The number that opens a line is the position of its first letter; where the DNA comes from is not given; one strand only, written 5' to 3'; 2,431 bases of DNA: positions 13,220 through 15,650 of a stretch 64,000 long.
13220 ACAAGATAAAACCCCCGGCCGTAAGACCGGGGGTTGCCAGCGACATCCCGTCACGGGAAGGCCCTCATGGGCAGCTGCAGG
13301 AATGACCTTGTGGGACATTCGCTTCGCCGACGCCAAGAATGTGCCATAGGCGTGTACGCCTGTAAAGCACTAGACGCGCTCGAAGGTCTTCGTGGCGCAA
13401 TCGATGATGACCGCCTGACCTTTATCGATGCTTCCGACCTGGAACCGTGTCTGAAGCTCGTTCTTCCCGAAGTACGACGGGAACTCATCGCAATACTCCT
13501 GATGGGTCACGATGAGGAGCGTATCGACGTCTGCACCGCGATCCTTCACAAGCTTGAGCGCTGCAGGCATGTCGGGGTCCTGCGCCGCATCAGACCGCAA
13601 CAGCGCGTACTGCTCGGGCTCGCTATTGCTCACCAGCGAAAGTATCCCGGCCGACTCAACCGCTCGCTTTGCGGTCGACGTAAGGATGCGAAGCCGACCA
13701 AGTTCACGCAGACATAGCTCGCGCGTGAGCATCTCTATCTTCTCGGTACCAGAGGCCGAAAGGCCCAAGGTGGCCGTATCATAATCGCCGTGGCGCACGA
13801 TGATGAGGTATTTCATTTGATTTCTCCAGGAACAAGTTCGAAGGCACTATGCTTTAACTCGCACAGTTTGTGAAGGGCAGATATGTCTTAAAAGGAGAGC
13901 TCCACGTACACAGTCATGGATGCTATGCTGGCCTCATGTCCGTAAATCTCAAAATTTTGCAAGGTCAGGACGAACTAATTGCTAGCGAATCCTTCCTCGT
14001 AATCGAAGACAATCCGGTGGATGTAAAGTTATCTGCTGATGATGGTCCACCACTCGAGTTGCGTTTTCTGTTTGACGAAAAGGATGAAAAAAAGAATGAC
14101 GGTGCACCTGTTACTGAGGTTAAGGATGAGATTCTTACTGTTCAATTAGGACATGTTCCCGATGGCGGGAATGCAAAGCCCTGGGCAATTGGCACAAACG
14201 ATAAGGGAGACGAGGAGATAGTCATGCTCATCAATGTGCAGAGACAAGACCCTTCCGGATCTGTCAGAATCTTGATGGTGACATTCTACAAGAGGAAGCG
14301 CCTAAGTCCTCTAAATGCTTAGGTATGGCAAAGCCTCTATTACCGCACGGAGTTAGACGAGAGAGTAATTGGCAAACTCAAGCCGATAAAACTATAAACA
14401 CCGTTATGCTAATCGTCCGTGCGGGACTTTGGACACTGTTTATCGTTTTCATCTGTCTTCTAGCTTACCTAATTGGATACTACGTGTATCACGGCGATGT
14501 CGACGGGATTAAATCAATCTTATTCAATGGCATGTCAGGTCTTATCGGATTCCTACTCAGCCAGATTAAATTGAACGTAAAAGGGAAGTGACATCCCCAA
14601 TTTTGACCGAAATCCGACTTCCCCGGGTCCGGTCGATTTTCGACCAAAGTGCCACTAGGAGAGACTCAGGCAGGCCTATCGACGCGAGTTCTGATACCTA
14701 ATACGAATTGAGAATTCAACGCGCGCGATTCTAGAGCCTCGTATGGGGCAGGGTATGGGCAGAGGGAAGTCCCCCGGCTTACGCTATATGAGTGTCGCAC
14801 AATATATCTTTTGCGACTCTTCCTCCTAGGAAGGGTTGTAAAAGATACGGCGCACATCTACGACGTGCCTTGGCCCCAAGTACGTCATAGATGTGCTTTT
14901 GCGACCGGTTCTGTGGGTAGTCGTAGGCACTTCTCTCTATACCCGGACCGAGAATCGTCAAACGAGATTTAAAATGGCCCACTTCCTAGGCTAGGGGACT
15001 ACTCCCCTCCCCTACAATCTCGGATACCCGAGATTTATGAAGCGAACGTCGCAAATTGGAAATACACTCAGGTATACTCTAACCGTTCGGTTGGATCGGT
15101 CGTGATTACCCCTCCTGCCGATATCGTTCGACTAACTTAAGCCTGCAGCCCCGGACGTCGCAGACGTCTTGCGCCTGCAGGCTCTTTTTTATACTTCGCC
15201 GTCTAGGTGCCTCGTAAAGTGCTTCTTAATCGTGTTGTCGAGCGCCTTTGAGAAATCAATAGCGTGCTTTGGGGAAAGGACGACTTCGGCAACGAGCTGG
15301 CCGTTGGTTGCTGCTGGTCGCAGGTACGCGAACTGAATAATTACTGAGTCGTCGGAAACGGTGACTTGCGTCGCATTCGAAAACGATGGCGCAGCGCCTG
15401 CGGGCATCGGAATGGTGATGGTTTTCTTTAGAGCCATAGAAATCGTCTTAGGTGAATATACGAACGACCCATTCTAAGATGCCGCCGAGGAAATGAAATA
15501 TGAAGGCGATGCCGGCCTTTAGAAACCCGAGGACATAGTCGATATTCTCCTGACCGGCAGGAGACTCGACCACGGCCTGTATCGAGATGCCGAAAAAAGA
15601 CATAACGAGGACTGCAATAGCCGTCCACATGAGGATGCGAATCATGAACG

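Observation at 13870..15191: AT-richer insertion carrying a coupled two-gene module (129-aa soluble protein plus 88-aa two-TM protein)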

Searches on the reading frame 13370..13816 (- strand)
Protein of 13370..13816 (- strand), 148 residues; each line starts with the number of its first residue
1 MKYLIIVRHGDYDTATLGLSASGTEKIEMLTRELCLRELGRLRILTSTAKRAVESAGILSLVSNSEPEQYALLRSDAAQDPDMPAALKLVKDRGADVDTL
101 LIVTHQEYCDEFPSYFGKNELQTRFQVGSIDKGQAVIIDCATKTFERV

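Call 7: search_protein_families(library=pfam, proteins=[window:13370-13816:-], max_evalue=1)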
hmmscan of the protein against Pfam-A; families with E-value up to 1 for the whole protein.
window:13370-13816:- (148 aa): 1 family
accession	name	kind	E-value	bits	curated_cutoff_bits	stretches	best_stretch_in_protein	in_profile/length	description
PF00300.27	His_Phos_1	-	0.0036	17.4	21.7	1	4-73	1-77/194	Histidine phosphatase superfamily (branch 1)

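Call 13: search_protein_families(library=ncbifam, proteins=[window:13370-13816:-], max_evalue=1)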
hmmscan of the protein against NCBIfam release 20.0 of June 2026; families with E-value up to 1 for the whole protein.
window:13370-13816:- (148 aa): 1 family
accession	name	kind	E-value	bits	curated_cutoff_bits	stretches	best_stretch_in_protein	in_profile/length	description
TIGR03162.1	ribazole_cobC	equivalog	0.0014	18.1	162.9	1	6-61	3-64/176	alpha-ribazole phosphatase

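Call 90: search_protein_families(library=padloc, proteins=[window:13370-13816:-], max_evalue=0.01)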
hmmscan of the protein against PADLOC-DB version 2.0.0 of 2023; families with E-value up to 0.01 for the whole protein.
window:13370-13816:- (148 aa): 0 families

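Call 93: find_encoding_contigs(protein=window:13370-13816:-, flank=5000, max_places=10)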
Protein window:13370-13816:- (148 aa): 6 contigs read that carry it; 4 places shown.
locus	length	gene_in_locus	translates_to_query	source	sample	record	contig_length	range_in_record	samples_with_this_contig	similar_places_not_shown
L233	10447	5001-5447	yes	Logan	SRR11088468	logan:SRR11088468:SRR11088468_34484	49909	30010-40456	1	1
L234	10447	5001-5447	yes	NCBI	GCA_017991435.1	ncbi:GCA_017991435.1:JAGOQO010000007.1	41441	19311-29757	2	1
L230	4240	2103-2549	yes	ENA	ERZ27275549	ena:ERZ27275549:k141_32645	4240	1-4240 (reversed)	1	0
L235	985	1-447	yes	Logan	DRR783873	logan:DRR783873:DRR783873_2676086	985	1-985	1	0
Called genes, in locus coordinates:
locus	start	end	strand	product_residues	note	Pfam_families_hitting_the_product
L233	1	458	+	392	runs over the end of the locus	PF03033:Glyco_transf_28, PF04101:Glyco_tran_28_C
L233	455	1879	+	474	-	PF00749:tRNA-synt_1c, PF19269:Anticodon_2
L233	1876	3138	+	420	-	PF01551:Peptidase_M23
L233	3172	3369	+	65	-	-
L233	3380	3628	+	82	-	PF11950:DUF3467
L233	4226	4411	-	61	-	-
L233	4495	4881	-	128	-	PF21732:DUF6864 (weak)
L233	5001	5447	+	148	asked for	-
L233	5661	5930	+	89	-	-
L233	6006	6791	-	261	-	PF18306:LDcluster4, PF03641:Lysine_decarbox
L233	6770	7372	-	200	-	PF00929:RNase_T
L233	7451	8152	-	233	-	-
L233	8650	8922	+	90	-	PF01016:Ribosomal_L27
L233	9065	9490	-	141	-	PF01281:Ribosomal_L9_N, PF03948:Ribosomal_L9_C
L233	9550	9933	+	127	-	PF00196:GerE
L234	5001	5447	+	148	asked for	-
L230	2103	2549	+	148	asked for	-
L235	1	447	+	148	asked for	?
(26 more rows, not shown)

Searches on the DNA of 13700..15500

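Call 8: search_rna_families(source=window, start=13700, end=15500, threshold=evalue, max_evalue=10, show_alignments=3)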
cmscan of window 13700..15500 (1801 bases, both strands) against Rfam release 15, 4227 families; matches with E-value up to 10: 4.
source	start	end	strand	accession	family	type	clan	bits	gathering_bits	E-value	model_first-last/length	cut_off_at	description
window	14803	14851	+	RF03217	mir-3167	Gene; miRNA;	-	21.8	86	0.77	1-59/59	no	mir-3167 microRNA precursor family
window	14987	15015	+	RF03307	mir-1825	Gene; miRNA;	-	19.6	70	0.84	1-52/52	no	mir-1825 microRNA precursor family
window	15073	15189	+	RF02344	ar14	Gene; sRNA;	-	17.5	58.8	1.7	1-123/123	no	Alphaproteobacterial ar14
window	14388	14449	-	RF03790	MIR8008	Gene; miRNA;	-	17.4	66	3.4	10-44/55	no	MIR8008 microRNA precursor family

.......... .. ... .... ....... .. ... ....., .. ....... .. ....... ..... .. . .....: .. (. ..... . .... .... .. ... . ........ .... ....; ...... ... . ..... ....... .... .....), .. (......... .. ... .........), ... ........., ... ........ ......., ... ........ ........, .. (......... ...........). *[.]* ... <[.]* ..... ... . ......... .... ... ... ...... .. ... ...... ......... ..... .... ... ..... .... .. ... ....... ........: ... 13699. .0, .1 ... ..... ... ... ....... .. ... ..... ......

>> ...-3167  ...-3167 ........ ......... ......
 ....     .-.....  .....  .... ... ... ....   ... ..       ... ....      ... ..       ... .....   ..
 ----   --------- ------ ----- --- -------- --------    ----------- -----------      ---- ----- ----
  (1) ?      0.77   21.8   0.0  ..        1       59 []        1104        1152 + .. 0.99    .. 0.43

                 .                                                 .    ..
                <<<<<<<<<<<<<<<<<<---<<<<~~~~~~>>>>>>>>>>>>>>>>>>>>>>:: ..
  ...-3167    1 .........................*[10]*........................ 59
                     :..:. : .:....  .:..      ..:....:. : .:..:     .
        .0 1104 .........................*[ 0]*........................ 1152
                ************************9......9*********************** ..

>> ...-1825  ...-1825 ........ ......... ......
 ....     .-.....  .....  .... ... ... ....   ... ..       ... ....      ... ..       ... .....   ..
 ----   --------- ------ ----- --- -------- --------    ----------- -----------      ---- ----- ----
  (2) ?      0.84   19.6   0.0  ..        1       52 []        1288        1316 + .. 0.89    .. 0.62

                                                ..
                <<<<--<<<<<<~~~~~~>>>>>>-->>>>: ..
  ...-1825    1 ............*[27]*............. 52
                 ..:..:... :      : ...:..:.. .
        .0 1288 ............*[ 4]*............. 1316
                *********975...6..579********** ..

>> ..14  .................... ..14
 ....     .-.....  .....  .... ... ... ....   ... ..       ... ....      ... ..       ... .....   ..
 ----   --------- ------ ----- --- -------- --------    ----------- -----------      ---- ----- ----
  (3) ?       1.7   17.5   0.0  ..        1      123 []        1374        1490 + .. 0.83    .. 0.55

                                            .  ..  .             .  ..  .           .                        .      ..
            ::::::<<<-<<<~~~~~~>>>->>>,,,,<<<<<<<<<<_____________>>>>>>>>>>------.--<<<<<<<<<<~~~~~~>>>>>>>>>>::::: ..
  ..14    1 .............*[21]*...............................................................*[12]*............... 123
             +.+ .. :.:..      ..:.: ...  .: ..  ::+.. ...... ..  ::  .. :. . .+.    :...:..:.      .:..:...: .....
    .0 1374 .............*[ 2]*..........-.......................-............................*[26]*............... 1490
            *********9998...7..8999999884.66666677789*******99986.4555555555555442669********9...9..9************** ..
